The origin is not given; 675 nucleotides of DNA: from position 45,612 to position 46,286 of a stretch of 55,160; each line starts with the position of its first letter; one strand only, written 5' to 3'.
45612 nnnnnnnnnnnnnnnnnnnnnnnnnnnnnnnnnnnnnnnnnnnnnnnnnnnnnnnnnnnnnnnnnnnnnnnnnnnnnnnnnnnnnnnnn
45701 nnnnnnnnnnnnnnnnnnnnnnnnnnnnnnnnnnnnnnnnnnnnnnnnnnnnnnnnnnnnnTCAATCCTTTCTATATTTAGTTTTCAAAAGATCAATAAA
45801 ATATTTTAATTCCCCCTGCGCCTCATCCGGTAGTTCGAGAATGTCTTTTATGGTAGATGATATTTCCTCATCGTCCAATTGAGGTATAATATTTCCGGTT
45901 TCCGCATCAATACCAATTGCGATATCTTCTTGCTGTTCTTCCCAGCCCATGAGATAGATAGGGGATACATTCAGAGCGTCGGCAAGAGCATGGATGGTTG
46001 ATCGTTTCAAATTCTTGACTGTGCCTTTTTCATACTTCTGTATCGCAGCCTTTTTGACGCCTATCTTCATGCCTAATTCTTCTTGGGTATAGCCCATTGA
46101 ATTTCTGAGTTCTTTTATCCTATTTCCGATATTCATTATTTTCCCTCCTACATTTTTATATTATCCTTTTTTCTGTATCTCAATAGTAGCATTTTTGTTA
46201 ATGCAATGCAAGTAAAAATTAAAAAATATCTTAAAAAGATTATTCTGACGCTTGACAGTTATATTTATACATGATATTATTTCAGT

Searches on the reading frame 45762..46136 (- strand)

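Call 11: search_protein_families(library=pfam, proteins=[window:45762-46136:-], max_evalue=0.01)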
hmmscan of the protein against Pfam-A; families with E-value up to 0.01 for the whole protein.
window:45762-46136:- (124 aa): 5 families
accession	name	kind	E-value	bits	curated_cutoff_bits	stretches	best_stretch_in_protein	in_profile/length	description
PF01381.28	HTH_3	-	1.1e-14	54.6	23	1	7-62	1-55/55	Helix-turn-helix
PF13560.12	HTH_31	-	4.2e-10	40.2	27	1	3-59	2-58/64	Helix-turn-helix domain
PF13443.12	HTH_26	-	1e-08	35.7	22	1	6-66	1-61/63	Cro/C1-type HTH DNA-binding domain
PF12844.13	HTH_19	-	3.6e-08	33.6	30.2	1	4-63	1-59/64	Helix-turn-helix domain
PF13744.12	HTH_37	-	0.0018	18.5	27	1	4-55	20-68/80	Helix-turn-helix domain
